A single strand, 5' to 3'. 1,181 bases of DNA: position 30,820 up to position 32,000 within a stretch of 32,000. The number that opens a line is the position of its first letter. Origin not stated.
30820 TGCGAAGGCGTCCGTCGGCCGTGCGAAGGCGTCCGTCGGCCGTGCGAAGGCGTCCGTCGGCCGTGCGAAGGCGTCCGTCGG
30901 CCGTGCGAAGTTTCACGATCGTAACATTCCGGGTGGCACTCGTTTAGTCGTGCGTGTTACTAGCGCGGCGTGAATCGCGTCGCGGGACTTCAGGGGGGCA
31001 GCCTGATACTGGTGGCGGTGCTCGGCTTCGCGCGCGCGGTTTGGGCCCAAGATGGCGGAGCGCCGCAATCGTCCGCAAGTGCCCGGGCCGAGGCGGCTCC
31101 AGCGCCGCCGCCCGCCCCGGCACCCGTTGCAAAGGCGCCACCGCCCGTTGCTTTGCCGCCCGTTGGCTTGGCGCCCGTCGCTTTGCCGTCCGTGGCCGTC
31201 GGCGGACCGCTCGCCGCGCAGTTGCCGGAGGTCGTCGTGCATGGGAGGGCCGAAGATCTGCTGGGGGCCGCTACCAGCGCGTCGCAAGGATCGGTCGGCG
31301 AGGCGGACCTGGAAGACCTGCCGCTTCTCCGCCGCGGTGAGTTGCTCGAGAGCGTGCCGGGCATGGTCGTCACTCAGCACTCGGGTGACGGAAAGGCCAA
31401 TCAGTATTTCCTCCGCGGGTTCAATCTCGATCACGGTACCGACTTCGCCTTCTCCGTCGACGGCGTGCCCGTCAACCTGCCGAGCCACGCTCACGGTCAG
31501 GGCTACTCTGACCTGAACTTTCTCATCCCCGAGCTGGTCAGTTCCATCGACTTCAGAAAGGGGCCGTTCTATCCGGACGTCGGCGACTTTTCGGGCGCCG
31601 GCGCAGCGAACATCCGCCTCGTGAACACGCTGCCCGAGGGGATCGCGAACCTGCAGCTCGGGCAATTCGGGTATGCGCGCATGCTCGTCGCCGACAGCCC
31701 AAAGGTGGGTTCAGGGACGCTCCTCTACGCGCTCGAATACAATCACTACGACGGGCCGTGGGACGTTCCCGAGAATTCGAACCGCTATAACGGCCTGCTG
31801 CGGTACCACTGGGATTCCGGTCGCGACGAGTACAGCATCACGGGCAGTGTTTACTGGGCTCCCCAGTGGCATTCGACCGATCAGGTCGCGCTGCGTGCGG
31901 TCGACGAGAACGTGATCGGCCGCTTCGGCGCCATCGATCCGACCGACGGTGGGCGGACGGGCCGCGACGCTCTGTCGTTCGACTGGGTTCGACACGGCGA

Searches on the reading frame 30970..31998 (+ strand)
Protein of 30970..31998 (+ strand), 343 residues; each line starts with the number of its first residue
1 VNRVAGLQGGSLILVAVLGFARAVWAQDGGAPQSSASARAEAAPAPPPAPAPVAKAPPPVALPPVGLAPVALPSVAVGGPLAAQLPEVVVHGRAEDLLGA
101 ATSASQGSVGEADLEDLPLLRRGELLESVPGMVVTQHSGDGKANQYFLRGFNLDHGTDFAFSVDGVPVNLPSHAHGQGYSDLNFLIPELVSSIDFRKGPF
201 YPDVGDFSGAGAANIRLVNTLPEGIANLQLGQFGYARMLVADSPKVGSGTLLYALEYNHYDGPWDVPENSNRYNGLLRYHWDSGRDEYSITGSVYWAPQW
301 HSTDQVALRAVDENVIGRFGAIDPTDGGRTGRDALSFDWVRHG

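Call 8: search_protein_families(library=pfam, proteins=[window:30970-31998:+], max_evalue=0.01)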
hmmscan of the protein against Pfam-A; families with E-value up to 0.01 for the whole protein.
window:30970-31998:+ (343 aa): 1 family
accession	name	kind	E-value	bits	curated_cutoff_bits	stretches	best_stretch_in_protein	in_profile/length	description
PF07715.20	Plug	-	2.5e-13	50.9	23.9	1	102-211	5-106/107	TonB-dependent Receptor Plug Domain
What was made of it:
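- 30970..32000 (+): 5' part of a TonB-dependent receptor, cut by the window end. It has a signal peptide, a lineage-specific Pro/Ala-rich stretch and a Plug domain. Pfam Plug, E = 2.5e-13 (call 8).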

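Call 10: find_homologous_proteins(query=window:30970-31998:+)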
Query window:30970-31998:+ (343 aa): 3522 proteins with E <= 0.001 among 8000 candidates; the best 120 are listed.
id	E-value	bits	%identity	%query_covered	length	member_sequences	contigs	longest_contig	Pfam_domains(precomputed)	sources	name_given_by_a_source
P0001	1.8e-150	519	86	75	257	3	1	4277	PF07715.21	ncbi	ncbi:MAG TPA: TonB-dependent receptor plug domain-containing protein, partial [Polyangia bacterium]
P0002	6.8e-146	504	80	79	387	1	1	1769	PF07715.21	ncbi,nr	ncbi:MAG TPA: TonB-dependent receptor plug domain-containing protein, partial [Polyangia bacterium]|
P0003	9.5e-142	490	80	77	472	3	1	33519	PF07715.21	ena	-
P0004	1.4e-139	483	65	98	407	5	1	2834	PF07715.21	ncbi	ncbi:MAG: TonB-dependent receptor plug domain-containing protein, partial [Polyangia bacterium]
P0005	5.4e-139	481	78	76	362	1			PF07715.21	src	-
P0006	3.2e-138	479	78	78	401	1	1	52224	PF07715.21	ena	-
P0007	7.9e-133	461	66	97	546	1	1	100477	PF07715.21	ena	-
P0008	1.9e-131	457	79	69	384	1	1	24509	PF07715.21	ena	-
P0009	1.4e-128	447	74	76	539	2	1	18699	PF07715.21,PF00593.31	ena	-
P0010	4.3e-124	432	74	79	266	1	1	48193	PF07715.21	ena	-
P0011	5.9e-124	432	76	74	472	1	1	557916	PF07715.21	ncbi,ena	-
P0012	1.5e-123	430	83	66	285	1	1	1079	PF07715.21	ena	-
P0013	9.7e-122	425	69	78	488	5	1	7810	PF07715.21,PF00593.31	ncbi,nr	ncbi:MAG TPA: TonB-dependent receptor, partial [Polyangia bacterium]|nr:TonB-dependent receptor [Pol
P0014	1.6e-121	424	78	69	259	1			PF07715.21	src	-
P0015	3.2e-121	423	74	71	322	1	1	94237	PF07715.21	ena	-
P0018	8.8e-118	412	84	62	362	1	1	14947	PF07715.21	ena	-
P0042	1.2e-93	332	87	48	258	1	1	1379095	PF07715.21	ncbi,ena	-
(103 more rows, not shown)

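Call 13: find_encoding_contigs(protein=P0001, flank=6000, max_places=3)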
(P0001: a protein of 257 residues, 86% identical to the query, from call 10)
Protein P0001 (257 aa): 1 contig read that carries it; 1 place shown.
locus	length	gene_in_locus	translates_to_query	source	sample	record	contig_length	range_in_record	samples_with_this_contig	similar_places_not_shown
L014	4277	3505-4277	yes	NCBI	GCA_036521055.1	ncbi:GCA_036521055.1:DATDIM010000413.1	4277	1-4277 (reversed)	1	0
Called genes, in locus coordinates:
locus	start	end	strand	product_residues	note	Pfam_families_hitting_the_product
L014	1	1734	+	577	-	PF02867:Ribonuc_red_lgC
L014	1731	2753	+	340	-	PF00268:Ribonuc_red_sm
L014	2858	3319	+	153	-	PF08753:NikR_C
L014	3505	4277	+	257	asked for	PF07715:Plug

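Call 14: find_encoding_contigs(protein=P0003, flank=6000, max_places=3)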
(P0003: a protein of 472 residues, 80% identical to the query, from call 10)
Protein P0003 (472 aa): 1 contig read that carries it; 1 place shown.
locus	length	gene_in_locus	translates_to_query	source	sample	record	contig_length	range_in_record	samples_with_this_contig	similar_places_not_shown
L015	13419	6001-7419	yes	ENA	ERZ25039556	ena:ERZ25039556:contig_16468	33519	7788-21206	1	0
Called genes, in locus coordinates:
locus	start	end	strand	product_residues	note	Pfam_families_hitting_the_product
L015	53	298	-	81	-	-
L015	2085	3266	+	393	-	PF02867:Ribonuc_red_lgC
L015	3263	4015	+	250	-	PF00268:Ribonuc_red_sm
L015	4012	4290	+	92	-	PF00268:Ribonuc_red_sm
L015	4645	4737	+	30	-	-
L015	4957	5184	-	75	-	-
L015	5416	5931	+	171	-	PF01402:RHH_1 (weak), PF08753:NikR_C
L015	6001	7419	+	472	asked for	PF07715:Plug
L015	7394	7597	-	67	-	-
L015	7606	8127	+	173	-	PF00593:TonB_dep_Rec_b-barrel (faint)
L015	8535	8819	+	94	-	PF03544:TonB_C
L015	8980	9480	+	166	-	-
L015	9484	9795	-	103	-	PF00210:Ferritin (weak)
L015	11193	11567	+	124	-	PF00453:Ribosomal_L20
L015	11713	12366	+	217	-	PF22435:MRM3-like_sub_bind, PF08032:SpoU_sub_bind, PF00588:SpoU_methylase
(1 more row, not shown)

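Call 15: find_encoding_contigs(protein=P0007, flank=6000, max_places=3)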
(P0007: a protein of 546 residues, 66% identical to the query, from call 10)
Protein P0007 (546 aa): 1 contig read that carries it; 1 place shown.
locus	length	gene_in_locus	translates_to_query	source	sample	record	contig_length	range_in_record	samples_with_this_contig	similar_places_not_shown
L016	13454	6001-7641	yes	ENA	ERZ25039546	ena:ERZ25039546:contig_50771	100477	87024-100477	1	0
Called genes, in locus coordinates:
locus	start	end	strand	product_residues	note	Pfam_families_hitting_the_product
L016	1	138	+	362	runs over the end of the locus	PF04773:FecR, PF13428:TPR_14 (faint), PF14559:TPR_19 (faint)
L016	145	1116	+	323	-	-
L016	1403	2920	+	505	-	PF01979:Amidohydro_1, PF07969:Amidohydro_3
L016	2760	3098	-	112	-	-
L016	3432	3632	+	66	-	-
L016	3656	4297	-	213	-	-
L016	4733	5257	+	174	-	PF07992:Pyr_redox_2, PF02852:Pyr_redox_dim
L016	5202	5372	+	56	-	-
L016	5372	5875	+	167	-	PF01402:RHH_1 (weak), PF08753:NikR_C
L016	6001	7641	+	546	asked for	PF07715:Plug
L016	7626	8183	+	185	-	-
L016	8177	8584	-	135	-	-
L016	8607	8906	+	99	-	PF03544:TonB_C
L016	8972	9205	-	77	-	-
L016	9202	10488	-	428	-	-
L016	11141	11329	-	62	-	-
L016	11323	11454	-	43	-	-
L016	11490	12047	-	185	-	-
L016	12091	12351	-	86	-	-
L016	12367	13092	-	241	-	PF00144:Beta-lactamase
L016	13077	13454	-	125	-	?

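Call 21: find_encoding_contigs(protein=P0042, flank=8000, max_places=2)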
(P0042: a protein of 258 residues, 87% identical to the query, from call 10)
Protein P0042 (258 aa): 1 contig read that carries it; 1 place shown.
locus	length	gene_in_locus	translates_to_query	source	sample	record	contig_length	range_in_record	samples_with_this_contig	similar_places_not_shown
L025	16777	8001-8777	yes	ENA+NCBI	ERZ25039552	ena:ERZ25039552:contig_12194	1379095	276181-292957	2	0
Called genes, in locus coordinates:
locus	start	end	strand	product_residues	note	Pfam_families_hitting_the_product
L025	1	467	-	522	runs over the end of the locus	PF00512:HisKA (weak), PF02518:HATPase_c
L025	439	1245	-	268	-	PF01209:Ubie_methyltran (weak), PF13489:Methyltransf_23, PF13847:Methyltransf_31, PF08241:Methyltransf_11, PF08242:Methyltransf_12 (weak), PF13649:Methyltransf_25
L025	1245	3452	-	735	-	-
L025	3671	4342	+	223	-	PF03807:F420_oxidored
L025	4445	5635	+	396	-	PF00691:OmpA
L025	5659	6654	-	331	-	-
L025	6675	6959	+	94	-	-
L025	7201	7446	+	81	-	PF01402:RHH_1 (weak), PF08753:NikR_C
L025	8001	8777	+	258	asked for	PF07715:Plug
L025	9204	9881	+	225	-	PF00593:TonB_dep_Rec_b-barrel (weak)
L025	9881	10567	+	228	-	PF03544:TonB_C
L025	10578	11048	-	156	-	PF00210:Ferritin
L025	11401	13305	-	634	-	PF09852:DUF2079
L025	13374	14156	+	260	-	PF03446:NAD_binding_2, PF03807:F420_oxidored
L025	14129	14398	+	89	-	-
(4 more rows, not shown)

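Call 22: find_encoding_contigs(protein=P0018, flank=8000, max_places=2)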
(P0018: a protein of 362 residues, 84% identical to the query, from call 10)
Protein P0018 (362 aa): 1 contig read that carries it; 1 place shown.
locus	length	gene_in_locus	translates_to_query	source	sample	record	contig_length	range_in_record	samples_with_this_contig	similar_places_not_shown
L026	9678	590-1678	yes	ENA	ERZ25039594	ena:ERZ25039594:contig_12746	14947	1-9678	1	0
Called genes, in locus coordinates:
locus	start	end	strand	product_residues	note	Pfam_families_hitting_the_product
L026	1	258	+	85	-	?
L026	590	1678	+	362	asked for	PF07715:Plug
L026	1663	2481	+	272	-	PF00593:TonB_dep_Rec_b-barrel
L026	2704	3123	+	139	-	PF03544:TonB_C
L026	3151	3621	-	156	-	PF00210:Ferritin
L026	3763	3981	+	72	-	PF04324:Fer2_BFD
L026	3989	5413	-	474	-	PF09852:DUF2079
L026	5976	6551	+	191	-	PF03446:NAD_binding_2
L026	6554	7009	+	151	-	PF00393:6PGD (faint)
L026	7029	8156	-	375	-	-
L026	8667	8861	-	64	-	-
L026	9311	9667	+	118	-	-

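Call 23: find_encoding_contigs(protein=P0011, flank=8000, max_places=2)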
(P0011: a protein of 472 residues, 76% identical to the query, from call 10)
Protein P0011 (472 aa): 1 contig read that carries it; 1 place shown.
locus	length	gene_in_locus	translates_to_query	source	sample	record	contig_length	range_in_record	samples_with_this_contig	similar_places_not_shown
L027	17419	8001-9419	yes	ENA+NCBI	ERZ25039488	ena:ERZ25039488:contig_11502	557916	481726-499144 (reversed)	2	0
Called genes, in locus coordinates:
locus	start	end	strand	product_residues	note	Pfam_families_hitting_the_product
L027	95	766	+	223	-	PF03807:F420_oxidored (weak)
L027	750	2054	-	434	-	-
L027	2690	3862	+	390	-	PF00317:Ribonuc_red_lgN (weak), PF02867:Ribonuc_red_lgC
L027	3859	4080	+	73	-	PF02867:Ribonuc_red_lgC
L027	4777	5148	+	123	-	PF02867:Ribonuc_red_lgC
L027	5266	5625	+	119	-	PF00268:Ribonuc_red_sm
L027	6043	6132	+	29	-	-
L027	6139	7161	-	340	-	PF01916:DS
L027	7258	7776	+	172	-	PF01402:RHH_1 (weak), PF08753:NikR_C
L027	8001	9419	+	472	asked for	PF07715:Plug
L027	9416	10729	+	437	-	PF03544:TonB_C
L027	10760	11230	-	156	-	PF00210:Ferritin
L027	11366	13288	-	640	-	PF09852:DUF2079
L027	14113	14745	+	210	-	PF00393:6PGD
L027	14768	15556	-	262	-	-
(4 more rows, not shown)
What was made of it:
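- Contigs from related organisms in similar ENA assemblies carry many split genes (calls 14, 21-23).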

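Call 59: search_protein_families(library=ncbifam, proteins=[window:30970-31998:+, L016:5372-5875:+], max_evalue=0.001)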
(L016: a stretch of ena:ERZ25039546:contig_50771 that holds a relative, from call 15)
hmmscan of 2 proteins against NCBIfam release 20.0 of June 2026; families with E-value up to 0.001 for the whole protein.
window:30970-31998:+ (343 aa): 5 families
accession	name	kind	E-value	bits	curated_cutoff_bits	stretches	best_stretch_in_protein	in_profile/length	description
TIGR01785.1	TonB-hemin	subfamily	6.8e-07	28.1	316.85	1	87-215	3-126/677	TonB-dependent heme/hemoglobin receptor family protein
TIGR01786.1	TonB-hemlactrns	subfamily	1e-06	27.4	323.75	1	110-216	29-132/719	TonB-dependent hemoglobin/transferrin/lactoferrin family receptor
TIGR01779.1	TonB-B12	equivalog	8e-05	21.4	599.7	1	123-200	66-136/614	TonB-dependent vitamin B12 receptor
NF007926.1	PRK10641.1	equivalog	0.00028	19.6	836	1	124-272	66-208/617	TonB-dependent vitamin B12 receptor BtuB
TIGR01783.1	TonB-siderophor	subfamily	0.00081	18.1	223.5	1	111-199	11-90/649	TonB-dependent siderophore receptor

L016:5372-5875:+ (167 aa): 5 families
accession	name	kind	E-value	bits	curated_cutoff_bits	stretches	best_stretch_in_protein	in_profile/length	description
NF003381.0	PRK04460.1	equivalog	1.2e-36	125.9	105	1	9-132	4-129/139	nickel-responsive transcriptional regulator NikR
NF002815.0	PRK02967.1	equivalog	7.7e-34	116.7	83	1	11-137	3-132/139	nickel-responsive transcriptional regulator NikR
TIGR02793.1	nikR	equivalog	1.4e-30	106.2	175.45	1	11-136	2-129/129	nickel-responsive transcriptional regulator NikR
NF002169.0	PRK01002.1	subfamily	1.6e-28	99.4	111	1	9-131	4-129/141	nickel responsive regulator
NF001884.0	PRK00630.1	subfamily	1.9e-26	92.9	119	1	5-129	6-135/148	nickel responsive regulator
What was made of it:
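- It is confirmed as a NikR equivalog (call 59).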

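Call 63: find_encoding_contigs(protein=P0006, flank=4000, max_places=2)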
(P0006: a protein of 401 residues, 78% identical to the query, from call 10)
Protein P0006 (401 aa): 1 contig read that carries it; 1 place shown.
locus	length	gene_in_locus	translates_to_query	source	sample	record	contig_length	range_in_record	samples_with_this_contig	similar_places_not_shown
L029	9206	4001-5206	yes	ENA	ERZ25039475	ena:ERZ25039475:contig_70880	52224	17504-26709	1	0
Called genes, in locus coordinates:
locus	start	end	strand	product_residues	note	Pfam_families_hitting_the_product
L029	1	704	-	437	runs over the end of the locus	PF00291:PALP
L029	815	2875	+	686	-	PF00696:AA_kinase, PF13840:ACT_7 (weak), PF22468:ACT_9, PF01842:ACT, PF13840:ACT_7, PF22468:ACT_9, PF03447:NAD_binding_3 (weak)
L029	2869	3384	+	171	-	PF00742:Homoserine_dh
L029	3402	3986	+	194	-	PF01402:RHH_1 (weak), PF08753:NikR_C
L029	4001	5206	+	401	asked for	PF07715:Plug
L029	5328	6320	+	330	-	-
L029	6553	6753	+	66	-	PF03544:TonB_C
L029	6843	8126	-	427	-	PF07642:BBP2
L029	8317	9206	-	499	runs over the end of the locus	PF00005:ABC_tran, PF13304:AAA_21 (faint), PF00005:ABC_tran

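Call 64: find_encoding_contigs(protein=P0008, flank=4000, max_places=2)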
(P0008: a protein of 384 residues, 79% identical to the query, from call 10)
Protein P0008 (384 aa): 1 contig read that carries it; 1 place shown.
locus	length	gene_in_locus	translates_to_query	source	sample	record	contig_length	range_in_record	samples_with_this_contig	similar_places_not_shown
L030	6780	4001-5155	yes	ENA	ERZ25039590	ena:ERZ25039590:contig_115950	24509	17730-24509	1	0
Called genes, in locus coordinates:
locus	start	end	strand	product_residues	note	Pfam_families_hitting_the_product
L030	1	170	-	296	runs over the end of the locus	PF00126:HTH_1, PF03466:LysR_substrate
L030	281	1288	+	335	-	PF08100:Dimerisation, PF00891:Methyltransf_2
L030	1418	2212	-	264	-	PF00248:Aldo_ket_red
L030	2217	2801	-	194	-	-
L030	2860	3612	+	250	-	-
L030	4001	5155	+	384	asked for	PF07715:Plug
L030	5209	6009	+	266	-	-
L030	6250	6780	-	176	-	?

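Call 65: find_encoding_contigs(protein=P0010, flank=4000, max_places=2)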
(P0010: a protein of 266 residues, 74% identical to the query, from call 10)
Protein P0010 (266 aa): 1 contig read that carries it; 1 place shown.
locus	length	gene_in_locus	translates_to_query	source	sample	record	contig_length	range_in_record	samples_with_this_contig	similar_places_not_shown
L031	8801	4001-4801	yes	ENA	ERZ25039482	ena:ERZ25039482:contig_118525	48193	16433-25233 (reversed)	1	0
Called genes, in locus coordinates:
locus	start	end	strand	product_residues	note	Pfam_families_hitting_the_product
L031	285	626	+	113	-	-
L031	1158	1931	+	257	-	PF00691:OmpA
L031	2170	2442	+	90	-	-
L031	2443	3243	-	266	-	-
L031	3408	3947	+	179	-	PF08753:NikR_C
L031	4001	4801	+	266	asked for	PF07715:Plug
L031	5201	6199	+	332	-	PF00593:TonB_dep_Rec_b-barrel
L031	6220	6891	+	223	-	PF03544:TonB_C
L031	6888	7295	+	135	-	-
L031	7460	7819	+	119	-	PF02663:FmdE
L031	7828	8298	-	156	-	PF00210:Ferritin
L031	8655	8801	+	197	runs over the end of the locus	-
